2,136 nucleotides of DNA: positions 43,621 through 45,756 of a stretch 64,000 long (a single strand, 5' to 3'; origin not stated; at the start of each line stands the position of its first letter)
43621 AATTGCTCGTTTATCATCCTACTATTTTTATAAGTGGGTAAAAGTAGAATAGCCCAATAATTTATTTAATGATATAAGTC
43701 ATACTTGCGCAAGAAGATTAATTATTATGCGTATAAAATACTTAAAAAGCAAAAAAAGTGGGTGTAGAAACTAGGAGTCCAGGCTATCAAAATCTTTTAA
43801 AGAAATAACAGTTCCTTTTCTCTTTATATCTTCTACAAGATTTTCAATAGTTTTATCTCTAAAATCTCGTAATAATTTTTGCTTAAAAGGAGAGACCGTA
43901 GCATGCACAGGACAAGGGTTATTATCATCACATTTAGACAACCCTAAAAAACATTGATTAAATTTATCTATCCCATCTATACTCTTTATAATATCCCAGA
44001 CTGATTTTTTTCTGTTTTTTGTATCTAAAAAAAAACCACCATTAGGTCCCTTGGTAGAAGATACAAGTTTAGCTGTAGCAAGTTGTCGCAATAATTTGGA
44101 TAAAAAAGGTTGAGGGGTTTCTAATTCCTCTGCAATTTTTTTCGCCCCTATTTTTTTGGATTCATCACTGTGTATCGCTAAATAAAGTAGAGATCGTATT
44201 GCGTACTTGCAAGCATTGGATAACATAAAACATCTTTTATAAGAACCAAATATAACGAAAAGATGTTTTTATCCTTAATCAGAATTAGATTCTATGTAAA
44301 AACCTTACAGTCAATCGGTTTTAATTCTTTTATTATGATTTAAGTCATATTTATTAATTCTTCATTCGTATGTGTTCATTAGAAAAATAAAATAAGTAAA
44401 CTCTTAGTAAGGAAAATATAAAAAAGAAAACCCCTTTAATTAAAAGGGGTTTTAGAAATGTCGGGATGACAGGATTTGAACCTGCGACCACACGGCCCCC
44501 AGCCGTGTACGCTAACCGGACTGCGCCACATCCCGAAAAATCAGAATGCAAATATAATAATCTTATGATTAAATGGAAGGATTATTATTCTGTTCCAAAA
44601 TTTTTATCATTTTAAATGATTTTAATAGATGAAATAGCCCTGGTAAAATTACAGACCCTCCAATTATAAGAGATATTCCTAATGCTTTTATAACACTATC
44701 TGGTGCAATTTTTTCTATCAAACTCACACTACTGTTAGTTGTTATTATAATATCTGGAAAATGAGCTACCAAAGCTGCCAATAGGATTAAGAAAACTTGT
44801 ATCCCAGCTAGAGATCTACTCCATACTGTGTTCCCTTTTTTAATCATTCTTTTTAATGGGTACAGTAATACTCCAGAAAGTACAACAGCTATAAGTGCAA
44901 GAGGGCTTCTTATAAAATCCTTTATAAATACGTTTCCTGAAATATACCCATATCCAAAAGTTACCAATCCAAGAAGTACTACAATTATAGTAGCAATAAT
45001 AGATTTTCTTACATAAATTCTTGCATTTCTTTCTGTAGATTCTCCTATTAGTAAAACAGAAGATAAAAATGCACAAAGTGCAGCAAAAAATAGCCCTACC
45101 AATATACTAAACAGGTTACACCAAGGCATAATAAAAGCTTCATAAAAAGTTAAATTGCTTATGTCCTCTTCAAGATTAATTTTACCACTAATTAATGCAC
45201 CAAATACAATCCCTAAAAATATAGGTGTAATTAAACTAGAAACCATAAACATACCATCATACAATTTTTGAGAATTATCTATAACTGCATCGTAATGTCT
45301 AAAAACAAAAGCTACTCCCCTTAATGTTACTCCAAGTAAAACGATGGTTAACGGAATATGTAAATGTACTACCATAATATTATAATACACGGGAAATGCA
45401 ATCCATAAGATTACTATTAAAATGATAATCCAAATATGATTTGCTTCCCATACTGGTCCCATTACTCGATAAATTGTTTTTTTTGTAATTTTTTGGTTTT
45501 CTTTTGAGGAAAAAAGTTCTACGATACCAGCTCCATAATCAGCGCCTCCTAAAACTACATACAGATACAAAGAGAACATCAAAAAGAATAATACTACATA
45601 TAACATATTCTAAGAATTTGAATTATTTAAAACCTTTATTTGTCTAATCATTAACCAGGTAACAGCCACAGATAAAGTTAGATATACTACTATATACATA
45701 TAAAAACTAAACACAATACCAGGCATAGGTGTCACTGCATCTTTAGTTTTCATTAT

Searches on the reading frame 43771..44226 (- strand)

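Call 13: search_protein_families(library=pfam, proteins=[window:43771-44226:-], max_evalue=0.001)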
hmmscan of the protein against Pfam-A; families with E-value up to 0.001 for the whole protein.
window:43771-44226:- (151 aa): 2 families
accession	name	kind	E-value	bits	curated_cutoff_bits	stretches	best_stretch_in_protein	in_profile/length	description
PF02082.26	Rrf2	-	7.8e-26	91.2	30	1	2-133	1-132/132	Iron-dependent Transcriptional regulator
PF03444.21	HrcA_DNA-bdg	-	0.00043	20.3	21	1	5-66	5-64/79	Winged helix-turn-helix transcription repressor, HrcA DNA-binding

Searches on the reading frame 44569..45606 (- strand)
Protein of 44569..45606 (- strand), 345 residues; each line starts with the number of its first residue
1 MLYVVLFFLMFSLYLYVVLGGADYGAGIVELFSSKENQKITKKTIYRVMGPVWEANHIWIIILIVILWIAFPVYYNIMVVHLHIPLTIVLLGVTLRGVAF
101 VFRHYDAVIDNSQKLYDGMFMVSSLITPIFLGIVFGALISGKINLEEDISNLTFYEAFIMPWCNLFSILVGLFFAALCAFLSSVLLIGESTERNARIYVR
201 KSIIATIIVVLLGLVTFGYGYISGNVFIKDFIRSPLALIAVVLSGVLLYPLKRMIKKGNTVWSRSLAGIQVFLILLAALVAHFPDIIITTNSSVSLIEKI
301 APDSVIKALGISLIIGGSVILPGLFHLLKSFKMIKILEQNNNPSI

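Call 98: search_protein_families(library=pfam, proteins=[window:44569-45606:-], max_evalue=0.00001)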
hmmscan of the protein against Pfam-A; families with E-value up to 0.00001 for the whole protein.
window:44569-45606:- (345 aa): 1 family
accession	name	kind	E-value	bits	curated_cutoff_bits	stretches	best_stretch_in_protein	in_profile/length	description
PF02322.20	Cyt_bd_oxida_II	-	3.8e-59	200.9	35.6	1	3-329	3-300/302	Cytochrome bd terminal oxidase subunit II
